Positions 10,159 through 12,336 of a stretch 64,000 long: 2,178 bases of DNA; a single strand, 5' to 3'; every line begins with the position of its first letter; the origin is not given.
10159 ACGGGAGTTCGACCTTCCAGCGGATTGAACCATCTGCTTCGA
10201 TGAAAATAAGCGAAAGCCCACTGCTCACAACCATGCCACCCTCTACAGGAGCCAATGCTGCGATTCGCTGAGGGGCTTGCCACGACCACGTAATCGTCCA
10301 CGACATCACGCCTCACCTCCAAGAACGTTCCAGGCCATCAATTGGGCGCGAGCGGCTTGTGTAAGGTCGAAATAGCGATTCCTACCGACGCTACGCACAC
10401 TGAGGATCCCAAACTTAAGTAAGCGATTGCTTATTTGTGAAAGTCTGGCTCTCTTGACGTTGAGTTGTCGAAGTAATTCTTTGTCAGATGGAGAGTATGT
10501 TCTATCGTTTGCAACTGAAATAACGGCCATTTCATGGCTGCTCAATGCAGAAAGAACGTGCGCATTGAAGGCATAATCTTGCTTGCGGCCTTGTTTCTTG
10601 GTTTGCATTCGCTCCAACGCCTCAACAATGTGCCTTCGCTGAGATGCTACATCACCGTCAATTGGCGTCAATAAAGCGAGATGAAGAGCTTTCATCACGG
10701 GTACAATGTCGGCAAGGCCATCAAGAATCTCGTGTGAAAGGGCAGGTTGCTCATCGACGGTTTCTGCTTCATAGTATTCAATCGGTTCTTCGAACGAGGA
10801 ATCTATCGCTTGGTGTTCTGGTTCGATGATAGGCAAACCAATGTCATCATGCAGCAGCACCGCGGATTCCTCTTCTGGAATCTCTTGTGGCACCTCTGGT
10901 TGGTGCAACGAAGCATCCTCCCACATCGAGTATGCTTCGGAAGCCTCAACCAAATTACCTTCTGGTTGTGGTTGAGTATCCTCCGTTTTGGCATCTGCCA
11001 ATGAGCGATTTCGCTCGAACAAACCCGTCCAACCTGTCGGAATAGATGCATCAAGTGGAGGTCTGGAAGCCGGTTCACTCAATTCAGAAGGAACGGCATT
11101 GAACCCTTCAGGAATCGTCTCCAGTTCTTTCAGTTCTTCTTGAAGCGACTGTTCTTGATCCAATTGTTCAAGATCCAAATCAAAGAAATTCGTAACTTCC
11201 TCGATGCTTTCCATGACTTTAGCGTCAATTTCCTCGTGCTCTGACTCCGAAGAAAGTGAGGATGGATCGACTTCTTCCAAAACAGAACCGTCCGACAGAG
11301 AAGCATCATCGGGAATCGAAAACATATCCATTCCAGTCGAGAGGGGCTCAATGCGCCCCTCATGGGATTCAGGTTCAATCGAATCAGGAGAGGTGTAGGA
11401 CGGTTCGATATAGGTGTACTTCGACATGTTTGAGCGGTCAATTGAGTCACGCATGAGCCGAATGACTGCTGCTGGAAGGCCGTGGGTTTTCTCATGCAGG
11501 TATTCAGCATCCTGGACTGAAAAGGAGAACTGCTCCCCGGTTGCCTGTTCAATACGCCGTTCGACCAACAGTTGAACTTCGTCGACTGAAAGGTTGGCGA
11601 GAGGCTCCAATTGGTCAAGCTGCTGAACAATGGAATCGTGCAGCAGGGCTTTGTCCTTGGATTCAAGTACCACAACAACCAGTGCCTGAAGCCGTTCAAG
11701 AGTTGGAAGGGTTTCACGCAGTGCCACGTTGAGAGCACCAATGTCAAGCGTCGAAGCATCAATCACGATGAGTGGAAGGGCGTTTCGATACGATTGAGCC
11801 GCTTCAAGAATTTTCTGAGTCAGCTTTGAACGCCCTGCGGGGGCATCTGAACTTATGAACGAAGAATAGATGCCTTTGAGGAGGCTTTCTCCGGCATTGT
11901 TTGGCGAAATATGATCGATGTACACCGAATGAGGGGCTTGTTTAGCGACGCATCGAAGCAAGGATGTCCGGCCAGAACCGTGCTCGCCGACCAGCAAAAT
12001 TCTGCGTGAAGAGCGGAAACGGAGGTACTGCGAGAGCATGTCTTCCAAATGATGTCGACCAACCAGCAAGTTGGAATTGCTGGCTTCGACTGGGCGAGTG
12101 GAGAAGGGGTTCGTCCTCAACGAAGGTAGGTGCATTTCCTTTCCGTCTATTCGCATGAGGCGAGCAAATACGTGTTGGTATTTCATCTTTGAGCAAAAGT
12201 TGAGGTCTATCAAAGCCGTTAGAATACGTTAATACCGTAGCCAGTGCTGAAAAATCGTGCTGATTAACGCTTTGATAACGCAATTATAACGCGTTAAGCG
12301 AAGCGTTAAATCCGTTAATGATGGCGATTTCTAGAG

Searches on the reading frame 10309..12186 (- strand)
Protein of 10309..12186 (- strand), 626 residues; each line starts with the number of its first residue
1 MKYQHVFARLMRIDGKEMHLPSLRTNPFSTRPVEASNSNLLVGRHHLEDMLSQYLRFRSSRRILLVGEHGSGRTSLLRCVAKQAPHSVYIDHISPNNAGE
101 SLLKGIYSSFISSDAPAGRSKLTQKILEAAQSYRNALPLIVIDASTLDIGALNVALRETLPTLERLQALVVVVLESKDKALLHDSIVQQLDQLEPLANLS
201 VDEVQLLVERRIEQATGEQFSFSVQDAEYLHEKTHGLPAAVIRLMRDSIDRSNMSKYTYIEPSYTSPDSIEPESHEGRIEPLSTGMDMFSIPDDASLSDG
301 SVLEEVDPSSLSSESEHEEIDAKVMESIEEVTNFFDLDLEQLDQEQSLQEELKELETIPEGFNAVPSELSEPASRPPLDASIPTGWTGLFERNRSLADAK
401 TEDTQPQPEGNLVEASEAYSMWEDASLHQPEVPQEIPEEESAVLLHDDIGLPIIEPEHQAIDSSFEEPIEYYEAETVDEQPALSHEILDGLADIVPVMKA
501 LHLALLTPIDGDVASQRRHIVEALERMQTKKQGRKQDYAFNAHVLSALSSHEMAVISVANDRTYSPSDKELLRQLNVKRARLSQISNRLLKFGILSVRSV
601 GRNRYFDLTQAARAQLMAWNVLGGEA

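Call 77: search_protein_families(library=pfam, proteins=[window:10309-12186:-], max_evalue=0.001)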
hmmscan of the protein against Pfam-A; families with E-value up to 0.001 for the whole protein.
window:10309-12186:- (626 aa): 2 families
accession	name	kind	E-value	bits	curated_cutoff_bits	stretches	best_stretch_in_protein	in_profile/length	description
PF13191.12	AAA_16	-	2.6e-07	31.7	32.6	1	41-178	2-142/167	AAA ATPase domain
PF13401.12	AAA_22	-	1.4e-06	29.1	27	1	63-143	8-91/130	AAA domain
